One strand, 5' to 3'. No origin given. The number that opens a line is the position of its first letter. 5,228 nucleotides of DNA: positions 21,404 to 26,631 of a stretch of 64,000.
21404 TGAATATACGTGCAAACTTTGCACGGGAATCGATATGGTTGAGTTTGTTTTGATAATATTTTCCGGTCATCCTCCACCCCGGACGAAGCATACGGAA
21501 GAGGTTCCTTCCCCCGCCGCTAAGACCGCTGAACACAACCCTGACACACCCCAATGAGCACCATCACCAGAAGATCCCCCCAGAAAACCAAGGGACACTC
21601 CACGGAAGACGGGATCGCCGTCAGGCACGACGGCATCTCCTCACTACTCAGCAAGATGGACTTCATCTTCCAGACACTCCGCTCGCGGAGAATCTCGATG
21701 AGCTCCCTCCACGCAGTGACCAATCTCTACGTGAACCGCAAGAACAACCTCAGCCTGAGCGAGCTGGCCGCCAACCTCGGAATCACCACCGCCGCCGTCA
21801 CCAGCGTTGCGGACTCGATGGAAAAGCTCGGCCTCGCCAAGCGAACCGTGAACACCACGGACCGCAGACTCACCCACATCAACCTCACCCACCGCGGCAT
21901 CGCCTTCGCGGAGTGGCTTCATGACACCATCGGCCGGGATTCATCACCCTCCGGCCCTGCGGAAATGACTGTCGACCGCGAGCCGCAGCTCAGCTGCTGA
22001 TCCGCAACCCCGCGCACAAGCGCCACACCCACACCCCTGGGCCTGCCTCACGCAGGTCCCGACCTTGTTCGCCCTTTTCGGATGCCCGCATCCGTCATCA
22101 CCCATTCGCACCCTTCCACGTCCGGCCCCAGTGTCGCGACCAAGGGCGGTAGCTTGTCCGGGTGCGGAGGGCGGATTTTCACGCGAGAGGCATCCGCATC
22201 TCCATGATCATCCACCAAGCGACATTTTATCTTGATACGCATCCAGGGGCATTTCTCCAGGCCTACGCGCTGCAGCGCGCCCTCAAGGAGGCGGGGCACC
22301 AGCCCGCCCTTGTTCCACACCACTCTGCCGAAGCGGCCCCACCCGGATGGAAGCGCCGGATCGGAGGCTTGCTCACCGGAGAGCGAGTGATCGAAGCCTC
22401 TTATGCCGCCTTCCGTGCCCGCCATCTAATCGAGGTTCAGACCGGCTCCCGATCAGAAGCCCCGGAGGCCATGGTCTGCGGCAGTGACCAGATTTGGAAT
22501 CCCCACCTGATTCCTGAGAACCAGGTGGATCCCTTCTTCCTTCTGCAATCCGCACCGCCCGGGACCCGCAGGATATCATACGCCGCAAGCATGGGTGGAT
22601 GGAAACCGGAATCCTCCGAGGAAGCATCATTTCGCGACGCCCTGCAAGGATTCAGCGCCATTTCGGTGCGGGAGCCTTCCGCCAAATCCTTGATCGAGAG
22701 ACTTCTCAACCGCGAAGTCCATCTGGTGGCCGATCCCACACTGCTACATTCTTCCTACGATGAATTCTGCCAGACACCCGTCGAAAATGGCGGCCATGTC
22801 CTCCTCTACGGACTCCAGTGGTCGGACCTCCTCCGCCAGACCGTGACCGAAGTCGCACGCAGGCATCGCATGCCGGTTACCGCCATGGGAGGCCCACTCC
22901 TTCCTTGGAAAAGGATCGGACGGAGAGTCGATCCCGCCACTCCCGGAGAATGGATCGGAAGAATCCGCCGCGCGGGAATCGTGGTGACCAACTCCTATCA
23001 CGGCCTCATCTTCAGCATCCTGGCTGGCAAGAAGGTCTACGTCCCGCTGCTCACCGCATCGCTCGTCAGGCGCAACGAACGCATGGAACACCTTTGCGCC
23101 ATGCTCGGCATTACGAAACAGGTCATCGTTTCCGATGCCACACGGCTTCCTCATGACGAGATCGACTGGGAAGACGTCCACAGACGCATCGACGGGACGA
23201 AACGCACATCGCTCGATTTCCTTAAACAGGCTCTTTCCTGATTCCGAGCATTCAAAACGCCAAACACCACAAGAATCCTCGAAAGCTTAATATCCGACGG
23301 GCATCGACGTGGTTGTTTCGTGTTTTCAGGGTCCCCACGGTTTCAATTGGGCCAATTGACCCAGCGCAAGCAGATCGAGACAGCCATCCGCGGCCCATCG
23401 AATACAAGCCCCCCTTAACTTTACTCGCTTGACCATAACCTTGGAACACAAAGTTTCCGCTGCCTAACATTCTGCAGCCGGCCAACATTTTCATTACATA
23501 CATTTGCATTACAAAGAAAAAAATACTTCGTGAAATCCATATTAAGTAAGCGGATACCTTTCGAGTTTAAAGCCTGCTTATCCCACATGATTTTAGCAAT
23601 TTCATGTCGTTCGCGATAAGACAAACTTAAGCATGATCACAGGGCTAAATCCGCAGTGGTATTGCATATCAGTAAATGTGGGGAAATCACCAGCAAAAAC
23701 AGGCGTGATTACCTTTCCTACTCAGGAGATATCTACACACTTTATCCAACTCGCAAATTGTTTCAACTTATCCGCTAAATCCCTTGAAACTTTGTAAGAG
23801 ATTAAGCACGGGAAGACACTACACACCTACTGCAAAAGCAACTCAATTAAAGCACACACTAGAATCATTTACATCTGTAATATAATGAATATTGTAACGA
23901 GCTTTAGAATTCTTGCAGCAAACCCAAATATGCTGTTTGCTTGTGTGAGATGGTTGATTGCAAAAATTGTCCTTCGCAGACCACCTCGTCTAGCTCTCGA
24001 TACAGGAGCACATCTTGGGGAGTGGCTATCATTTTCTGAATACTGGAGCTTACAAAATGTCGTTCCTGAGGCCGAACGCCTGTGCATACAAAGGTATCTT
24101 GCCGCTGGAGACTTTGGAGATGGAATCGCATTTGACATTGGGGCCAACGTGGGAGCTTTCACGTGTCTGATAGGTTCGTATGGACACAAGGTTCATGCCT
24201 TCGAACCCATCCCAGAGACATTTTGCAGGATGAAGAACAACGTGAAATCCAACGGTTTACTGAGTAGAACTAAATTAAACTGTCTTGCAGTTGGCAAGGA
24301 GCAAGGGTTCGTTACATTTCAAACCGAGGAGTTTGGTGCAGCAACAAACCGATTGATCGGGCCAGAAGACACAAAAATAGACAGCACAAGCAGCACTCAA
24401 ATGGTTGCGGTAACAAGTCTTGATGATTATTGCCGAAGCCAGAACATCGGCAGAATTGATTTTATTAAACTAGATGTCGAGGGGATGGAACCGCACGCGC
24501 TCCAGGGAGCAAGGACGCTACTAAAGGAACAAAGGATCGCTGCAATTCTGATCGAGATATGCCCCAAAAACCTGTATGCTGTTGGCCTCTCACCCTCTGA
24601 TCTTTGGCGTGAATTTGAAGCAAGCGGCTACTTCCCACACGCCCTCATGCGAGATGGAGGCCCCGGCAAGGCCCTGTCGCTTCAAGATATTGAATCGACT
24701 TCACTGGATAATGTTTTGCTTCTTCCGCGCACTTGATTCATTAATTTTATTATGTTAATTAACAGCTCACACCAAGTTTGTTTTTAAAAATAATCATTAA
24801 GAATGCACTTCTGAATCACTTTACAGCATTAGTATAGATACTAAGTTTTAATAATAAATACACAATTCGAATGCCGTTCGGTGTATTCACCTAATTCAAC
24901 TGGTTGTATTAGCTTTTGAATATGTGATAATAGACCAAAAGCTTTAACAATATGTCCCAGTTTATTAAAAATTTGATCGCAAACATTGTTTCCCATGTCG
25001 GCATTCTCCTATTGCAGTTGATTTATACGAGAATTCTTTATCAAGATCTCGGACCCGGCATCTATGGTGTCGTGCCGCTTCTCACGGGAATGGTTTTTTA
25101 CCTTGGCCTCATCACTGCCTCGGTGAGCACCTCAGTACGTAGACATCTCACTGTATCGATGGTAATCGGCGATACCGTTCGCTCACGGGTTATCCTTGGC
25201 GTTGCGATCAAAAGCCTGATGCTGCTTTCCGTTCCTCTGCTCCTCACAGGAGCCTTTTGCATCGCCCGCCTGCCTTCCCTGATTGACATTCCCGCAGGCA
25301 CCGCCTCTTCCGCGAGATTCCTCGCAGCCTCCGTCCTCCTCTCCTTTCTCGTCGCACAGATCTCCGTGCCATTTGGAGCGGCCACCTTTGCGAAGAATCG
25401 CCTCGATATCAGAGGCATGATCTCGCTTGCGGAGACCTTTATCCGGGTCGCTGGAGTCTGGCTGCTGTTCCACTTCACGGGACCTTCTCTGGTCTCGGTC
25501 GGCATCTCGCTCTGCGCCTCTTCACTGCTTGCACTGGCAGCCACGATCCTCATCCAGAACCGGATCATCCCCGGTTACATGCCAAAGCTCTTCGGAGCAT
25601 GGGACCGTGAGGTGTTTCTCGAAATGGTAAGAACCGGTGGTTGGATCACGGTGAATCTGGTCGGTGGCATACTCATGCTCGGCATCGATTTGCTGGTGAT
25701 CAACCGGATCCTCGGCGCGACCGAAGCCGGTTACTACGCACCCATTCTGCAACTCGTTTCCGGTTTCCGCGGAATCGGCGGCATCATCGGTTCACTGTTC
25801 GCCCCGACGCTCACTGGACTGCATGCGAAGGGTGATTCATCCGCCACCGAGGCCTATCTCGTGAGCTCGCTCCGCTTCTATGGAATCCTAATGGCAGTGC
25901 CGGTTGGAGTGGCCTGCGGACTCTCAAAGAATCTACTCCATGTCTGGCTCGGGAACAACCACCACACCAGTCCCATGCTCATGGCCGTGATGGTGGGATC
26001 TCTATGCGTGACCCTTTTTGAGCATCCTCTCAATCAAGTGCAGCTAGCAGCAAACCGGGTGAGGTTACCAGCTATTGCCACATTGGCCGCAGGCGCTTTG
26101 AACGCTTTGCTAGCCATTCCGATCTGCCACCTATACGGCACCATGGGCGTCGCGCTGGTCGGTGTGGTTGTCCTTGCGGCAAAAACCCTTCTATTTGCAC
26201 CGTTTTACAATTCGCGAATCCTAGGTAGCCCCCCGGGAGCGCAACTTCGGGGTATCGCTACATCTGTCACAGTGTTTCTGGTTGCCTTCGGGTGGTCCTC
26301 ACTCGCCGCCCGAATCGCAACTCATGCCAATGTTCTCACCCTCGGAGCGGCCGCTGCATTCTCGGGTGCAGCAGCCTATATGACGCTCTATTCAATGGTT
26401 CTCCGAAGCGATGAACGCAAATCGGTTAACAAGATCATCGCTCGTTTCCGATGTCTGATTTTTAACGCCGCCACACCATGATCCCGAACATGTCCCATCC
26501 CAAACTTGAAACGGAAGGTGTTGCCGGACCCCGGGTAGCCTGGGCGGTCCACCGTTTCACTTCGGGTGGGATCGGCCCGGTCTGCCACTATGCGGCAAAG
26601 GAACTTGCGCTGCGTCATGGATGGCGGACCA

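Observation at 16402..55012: A 15-bp palindrome regulon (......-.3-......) links the NO cluster to EPS and PEP-CTERM genes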

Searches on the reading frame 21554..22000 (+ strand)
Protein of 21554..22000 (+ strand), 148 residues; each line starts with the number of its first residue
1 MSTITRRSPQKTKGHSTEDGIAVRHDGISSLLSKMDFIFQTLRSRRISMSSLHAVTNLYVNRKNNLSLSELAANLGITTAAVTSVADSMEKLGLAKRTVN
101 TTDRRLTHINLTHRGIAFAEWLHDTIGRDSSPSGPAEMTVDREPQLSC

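Call 8: search_protein_families(library=pfam, proteins=[window:21554-22000:+])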
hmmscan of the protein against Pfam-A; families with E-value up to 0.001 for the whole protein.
window:21554-22000:+ (148 aa): 2 families
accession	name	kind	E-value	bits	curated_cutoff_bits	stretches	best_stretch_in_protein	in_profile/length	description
PF01047.28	MarR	-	1.4e-09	38.1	24.6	1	47-105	1-57/59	MarR family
PF12802.13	MarR_2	-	1.7e-07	31.8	27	1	58-105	14-60/61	MarR family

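Call 10: search_protein_families(library=ncbifam, proteins=[window:21554-22000:+])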
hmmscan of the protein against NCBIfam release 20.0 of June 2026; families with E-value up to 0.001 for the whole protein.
window:21554-22000:+ (148 aa): 9 families
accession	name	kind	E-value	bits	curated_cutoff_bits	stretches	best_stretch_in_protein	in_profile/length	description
NF008122.0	PRK10870.1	equivalog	2.1e-08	34.1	157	1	41-120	47-126/176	transcriptional repressor MprA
NF045593.1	bilirub_TF_BilQ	equivalog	6.8e-08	32.3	125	1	37-123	18-102/135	bilirubin utilization transcriptional regulator BilQ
NF050133.1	TransRegFabT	equivalog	1.5e-07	31.8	200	1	44-116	24-94/138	fatty acid biosynthesis transcriptional regulator FabT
NF038251.1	AdcR_fam_Zn_TF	equivalog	3.3e-05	24.2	175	1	62-120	46-104/143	zinc-dependent MarR family transcriptional regulator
TIGR02337.1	HpaR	equivalog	0.0001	22.1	121.2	1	60-125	37-102/130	homoprotocatechuate degradation operon regulator HpaR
TIGR04472.1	reg_rSAM_mob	hypoth_equivalog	0.00013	22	240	1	58-117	37-97/141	radical SAM mobile pair system MarR family transcriptional regulator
NF053777.1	Saro0803TransReg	equivalog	0.00019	21.1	200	1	60-118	46-104/140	Saro_0803 family transcriptional regulator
NF002926.0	PRK03573.1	equivalog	0.00021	21.2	120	1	49-120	29-101/144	transcriptional regulator SlyA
NF008565.1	PRK11512.1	equivalog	0.00069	19.7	240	1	66-130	55-119/144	multiple antibiotic resistance transcriptional regulator MarR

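Call 59: search_solved_structures(query=window:21554-22000:+, max_evalue=0.001)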
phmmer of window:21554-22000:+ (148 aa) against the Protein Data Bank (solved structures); distinct sequences matched with E-value up to 0.001: 4.
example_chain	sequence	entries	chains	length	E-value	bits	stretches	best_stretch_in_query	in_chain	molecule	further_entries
1s3j_A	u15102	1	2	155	7.7e-07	32.8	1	39-121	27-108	YusO protein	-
2eth_A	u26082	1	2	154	3e-05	27.6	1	49-117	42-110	transcriptional regulator, putative, Mar family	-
6jbx_A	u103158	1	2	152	0.00018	25.1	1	42-117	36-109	Fatty acid biosynthesis transcriptional regulator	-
7wze_Y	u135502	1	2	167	0.00036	24.2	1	33-120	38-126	Uncharacterized HTH-type transcriptional regulator YetL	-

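Call 63: find_homologous_proteins(query=window:21554-22000:+, max_evalue=1e-8)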
Query window:21554-22000:+ (148 aa): 10 proteins with E <= 1e-8 among 30 candidates.
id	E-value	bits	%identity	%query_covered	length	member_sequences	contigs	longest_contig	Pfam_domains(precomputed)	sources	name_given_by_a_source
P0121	5.1e-87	307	99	100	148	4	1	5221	PF01047.29,PF12802.14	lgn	-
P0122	1.3e-76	273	90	98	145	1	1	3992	PF01047.29,PF12802.14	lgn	-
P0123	5.2e-71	255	84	100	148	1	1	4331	PF01047.29,PF12802.14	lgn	-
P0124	1.6e-32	131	62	69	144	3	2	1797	PF01047.29,PF12802.14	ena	-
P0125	2.2e-32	130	62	67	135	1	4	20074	PF01047.29,PF12802.14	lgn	-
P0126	7.9e-32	128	62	69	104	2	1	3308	PF01047.29,PF12802.14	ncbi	-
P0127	8.7e-32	128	52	87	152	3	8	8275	PF01047.29,PF12802.14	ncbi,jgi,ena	jgi:DNA-binding MarR family transcriptional regulator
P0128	1.1e-31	128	61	69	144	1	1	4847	PF01047.29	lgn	-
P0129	1.5e-29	121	58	70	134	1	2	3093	PF01047.29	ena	-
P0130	5.0e-24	103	49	76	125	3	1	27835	PF01047.29,PF12802.14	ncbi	-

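Call 64: find_encoding_contigs(protein=P0125, flank=10000, max_places=2)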
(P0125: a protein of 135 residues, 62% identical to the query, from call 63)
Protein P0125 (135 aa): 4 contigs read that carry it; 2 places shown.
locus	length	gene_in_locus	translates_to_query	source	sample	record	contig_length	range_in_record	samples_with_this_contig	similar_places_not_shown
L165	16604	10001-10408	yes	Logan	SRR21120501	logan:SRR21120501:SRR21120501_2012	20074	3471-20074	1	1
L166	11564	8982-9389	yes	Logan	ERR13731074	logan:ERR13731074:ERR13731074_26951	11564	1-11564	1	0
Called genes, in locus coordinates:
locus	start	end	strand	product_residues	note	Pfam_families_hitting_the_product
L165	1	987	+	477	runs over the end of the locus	PF00072:Response_reg, PF03709:OKR_DC_1_N (faint), PF00158:Sigma54_activat, PF14532:Sigma54_activ_2, PF00158:Sigma54_activat, PF25601:AAA_lid_14, PF02954:HTH_8 (weak)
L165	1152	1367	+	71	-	-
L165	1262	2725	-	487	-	PF07719:TPR_2 (faint), PF13432:TPR_16 (faint), PF23914:TPR_CcmH_CycH (faint), PF13424:TPR_12 (weak)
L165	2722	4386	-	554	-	PF09721:Exosortase_EpsH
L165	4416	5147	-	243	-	-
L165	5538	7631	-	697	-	PF02706:Wzz (weak), PF01656:CbiA (weak), PF13614:AAA_31 (weak)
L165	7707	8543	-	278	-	PF02563:Poly_export, PF10531:SLBB, PF22461:SLBB_2, PF10531:SLBB (weak), PF22461:SLBB_2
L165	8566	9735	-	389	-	-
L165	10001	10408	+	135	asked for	PF01047:MarR, PF12802:MarR_2 (weak)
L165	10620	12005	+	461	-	PF03721:UDPG_MGDP_dh_N, PF00984:UDPG_MGDP_dh, PF03720:UDPG_MGDP_dh_C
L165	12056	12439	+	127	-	-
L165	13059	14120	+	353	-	PF04230:PS_pyruv_trans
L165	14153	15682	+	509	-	-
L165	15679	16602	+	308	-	?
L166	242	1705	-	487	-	PF07719:TPR_2 (faint), PF13432:TPR_16 (faint), PF23914:TPR_CcmH_CycH (faint)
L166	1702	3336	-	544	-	PF09721:Exosortase_EpsH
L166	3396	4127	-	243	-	-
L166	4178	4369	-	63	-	-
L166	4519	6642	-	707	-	PF02706:Wzz (weak), PF01656:CbiA (weak), PF13614:AAA_31 (weak)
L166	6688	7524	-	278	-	PF02563:Poly_export, PF10531:SLBB, PF22461:SLBB_2, PF10531:SLBB (weak), PF22461:SLBB_2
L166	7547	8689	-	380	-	-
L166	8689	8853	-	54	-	-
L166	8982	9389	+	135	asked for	PF01047:MarR, PF12802:MarR_2 (weak)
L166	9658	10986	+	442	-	PF03721:UDPG_MGDP_dh_N, PF00984:UDPG_MGDP_dh, PF03720:UDPG_MGDP_dh_C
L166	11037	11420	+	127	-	-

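Call 65: find_encoding_contigs(protein=P0130, flank=10000, max_places=2)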
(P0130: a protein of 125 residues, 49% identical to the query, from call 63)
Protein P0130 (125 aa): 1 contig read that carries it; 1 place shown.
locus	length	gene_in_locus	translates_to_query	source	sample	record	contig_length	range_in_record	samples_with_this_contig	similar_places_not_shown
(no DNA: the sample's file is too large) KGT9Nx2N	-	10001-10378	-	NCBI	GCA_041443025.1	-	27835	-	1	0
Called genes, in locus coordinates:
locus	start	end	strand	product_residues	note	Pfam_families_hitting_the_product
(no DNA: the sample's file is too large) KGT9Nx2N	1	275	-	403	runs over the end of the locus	PF08245:Mur_ligase_M, PF02875:Mur_ligase_C (weak), PF27239:FOL3_C (weak)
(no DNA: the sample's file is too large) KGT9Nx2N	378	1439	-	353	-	PF04342:DMT_6, PF09835:DUF2062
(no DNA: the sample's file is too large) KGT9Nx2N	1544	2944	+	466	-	PF00309:Sigma54_AID, PF04963:Sigma54_CBD, PF04545:Sigma70_r4 (faint), PF04552:Sigma54_DBD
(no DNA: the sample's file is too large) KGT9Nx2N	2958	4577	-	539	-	PF06418:CTP_synth_N, PF00117:GATase, PF07722:Peptidase_C26 (weak)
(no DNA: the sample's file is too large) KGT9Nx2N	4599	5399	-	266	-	PF02348:CTP_transf_3, PF12804:NTP_transf_3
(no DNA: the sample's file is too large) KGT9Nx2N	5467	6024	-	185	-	-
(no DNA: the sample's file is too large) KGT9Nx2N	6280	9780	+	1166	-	PF08447:PAS_3, PF01590:GAF, PF00989:PAS, PF13426:PAS_9, PF00512:HisKA, PF02518:HATPase_c, PF00072:Response_reg, PF01627:Hpt, +4 more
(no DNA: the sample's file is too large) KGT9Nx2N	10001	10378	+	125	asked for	PF01047:MarR, PF12802:MarR_2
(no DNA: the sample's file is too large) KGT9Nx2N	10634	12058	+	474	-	PF00072:Response_reg, PF00158:Sigma54_activat, PF14532:Sigma54_activ_2, PF25601:AAA_lid_14, PF02954:HTH_8 (weak)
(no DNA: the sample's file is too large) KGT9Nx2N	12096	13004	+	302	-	PF00483:NTP_transferase (weak)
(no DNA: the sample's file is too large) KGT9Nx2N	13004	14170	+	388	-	PF01636:APH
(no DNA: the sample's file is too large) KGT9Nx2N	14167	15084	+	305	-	PF01073:3Beta_HSD, PF01370:Epimerase, PF02719:Polysacc_synt_2, PF04321:RmlD_sub_bind, PF13460:NAD_binding_10 (weak), PF16363:GDP_Man_Dehyd, PF07993:NAD_binding_4 (weak)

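Call 73: search_protein_families(library=pfam, proteins=[L165:4416-5147:-], max_evalue=1)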
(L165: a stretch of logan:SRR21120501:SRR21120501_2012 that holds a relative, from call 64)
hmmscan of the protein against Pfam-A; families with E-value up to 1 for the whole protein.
L165:4416-5147:- (243 aa): 0 families

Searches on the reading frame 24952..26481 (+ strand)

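Call 10: search_protein_families(library=ncbifam, proteins=[window:24952-26481:+])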
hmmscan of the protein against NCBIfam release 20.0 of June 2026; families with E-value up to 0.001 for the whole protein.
window:24952-26481:+ (509 aa): 1 family
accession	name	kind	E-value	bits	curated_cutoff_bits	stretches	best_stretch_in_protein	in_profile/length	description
NF007773.0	PRK10459.1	equivalog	9.5e-06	24.8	273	1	197-482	183-466/492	MOP flippase family protein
